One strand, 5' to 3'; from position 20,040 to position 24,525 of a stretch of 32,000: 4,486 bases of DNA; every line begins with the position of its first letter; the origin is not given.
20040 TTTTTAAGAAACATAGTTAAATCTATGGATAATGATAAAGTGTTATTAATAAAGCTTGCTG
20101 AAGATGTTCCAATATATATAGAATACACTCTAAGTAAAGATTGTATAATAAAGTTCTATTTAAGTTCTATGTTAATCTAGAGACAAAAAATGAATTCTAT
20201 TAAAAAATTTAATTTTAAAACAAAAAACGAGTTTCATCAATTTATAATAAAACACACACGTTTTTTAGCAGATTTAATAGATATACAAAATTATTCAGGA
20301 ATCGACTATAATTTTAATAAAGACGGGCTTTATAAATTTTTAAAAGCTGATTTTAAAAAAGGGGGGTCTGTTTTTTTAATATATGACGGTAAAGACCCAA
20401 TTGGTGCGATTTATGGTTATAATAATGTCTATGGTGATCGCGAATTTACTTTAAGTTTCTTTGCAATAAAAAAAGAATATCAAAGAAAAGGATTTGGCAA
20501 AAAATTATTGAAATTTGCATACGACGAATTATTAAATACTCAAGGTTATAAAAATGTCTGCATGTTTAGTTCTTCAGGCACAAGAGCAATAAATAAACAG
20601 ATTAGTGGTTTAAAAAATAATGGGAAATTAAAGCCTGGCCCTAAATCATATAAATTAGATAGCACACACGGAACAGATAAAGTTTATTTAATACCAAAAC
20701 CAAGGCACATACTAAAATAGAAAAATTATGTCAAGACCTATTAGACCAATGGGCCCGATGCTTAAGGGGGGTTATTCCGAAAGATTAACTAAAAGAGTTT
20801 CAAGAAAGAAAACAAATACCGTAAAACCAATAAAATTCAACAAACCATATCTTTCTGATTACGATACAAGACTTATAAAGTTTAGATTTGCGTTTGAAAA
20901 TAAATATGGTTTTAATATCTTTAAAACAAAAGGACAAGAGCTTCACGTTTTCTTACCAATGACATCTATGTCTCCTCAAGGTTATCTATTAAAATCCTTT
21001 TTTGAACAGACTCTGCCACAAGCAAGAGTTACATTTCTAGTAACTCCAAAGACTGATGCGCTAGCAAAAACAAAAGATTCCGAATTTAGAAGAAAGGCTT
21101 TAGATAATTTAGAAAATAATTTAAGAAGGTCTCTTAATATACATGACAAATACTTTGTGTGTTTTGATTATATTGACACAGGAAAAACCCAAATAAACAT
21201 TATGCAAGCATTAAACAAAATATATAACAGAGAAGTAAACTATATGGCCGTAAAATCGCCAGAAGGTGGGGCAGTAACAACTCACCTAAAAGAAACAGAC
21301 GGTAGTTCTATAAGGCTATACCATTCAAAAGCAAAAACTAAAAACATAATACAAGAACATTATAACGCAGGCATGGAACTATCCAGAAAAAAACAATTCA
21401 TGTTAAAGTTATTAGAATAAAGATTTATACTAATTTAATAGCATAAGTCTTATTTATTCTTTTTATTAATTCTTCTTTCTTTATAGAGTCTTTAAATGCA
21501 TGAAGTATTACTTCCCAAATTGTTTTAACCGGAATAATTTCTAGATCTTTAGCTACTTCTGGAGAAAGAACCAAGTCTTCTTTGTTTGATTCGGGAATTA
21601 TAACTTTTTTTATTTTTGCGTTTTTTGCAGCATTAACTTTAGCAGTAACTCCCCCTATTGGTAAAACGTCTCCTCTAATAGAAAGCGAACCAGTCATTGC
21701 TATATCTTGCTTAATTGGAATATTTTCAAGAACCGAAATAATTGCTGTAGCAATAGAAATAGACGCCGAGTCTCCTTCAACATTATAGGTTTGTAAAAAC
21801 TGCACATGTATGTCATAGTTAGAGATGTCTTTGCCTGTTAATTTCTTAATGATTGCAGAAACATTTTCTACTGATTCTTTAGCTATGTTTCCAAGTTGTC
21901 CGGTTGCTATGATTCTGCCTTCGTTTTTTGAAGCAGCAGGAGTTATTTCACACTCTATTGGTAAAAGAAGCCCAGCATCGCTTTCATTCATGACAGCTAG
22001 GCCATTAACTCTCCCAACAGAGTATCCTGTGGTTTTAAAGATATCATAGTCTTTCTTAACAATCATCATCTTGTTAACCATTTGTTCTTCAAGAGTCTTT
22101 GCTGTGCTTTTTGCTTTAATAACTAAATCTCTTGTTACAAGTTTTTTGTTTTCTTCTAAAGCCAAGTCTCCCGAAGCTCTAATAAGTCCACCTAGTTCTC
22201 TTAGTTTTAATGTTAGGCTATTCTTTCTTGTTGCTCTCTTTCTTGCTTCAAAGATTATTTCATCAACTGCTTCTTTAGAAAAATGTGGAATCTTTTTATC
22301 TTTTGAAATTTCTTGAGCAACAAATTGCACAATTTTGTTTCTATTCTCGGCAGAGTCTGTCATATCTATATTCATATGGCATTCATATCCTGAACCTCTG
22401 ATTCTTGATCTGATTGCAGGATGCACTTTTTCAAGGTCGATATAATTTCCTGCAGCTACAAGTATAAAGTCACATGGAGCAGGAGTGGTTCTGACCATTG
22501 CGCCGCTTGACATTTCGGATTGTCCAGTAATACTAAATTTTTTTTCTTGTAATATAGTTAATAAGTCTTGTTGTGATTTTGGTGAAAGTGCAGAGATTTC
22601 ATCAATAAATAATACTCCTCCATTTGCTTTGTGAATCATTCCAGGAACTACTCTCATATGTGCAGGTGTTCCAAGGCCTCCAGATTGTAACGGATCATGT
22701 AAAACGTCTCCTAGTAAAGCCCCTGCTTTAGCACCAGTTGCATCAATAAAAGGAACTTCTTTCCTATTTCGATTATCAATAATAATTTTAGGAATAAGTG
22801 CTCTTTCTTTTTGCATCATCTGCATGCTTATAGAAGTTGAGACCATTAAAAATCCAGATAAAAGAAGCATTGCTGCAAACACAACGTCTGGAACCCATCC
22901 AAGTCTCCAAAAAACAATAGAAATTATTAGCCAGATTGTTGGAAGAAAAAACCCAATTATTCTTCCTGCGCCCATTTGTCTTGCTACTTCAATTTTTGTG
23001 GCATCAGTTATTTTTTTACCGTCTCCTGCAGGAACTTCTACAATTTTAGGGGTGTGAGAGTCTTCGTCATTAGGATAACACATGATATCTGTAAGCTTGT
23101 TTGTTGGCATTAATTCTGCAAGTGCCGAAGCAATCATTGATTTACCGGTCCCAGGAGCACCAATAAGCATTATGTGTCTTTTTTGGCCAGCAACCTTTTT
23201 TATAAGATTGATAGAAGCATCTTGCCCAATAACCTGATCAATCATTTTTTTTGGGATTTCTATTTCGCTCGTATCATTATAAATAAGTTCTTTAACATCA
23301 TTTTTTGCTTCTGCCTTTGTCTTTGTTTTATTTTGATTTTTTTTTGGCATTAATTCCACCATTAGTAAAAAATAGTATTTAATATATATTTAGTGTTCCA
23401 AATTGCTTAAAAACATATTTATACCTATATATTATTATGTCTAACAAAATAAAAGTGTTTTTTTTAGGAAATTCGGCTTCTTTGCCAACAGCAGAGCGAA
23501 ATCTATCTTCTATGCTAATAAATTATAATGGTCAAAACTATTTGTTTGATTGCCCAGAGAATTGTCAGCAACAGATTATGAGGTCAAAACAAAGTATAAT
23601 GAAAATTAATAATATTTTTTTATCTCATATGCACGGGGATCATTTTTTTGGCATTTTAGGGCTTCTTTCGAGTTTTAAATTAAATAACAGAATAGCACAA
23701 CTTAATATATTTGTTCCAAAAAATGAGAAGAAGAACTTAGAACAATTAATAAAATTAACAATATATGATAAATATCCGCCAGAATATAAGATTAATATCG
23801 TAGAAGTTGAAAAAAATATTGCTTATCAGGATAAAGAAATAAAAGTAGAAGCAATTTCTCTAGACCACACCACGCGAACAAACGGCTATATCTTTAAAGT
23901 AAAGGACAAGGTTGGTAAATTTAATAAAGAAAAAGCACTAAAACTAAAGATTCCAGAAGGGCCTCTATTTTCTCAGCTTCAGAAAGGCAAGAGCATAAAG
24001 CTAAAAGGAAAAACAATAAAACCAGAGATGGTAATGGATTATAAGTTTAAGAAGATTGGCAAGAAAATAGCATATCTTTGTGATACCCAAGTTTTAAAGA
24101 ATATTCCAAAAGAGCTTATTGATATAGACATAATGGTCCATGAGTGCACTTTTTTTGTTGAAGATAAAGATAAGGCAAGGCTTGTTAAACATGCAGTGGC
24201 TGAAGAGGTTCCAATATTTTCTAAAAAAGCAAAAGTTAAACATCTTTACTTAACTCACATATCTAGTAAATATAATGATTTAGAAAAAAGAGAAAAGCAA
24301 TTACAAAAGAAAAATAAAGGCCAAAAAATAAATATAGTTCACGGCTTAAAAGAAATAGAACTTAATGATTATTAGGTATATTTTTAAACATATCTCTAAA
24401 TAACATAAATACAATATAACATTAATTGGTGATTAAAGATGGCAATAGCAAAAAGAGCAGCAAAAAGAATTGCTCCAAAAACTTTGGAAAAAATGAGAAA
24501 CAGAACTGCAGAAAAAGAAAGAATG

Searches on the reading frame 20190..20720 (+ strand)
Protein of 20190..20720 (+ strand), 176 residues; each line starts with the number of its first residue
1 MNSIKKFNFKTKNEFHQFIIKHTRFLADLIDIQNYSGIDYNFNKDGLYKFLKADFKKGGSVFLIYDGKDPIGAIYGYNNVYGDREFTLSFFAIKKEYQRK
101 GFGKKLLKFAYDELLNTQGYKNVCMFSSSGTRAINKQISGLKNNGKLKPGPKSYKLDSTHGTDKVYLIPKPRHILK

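Call 81: search_protein_families(library=pfam, proteins=[window:20190-20720:+], max_evalue=0.001)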
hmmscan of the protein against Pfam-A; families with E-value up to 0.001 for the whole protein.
window:20190-20720:+ (176 aa): 3 families
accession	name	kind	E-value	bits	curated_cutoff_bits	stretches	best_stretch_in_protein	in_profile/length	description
PF00583.31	Acetyltransf_1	-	4.1e-08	33.9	20.7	1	43-123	17-96/116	Acetyltransferase (GNAT) family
PF13508.13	Acetyltransf_7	-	1e-07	32.7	27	1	59-125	3-67/84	Acetyltransferase (GNAT) domain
PF13673.13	Acetyltransf_10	-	1e-06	29.2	23.6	1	41-124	12-91/128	Acetyltransferase (GNAT) domain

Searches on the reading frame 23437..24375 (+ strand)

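Call 81: search_protein_families(library=pfam, proteins=[window:23437-24375:+], max_evalue=0.001)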
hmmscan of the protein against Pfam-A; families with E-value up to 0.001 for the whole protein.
window:23437-24375:+ (312 aa): 3 families
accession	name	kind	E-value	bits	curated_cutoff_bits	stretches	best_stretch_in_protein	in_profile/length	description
PF12706.13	Lactamase_B_2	-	1.4e-14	54.6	27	1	34-148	2-116/200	Beta-lactamase superfamily domain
PF00753.33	Lactamase_B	-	8e-09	36.1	22.7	1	24-115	7-105/196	Metallo-beta-lactamase superfamily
PF13691.12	Lactamase_B_4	-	5.6e-08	32.7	27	1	17-67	6-58/63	tRNase Z endonuclease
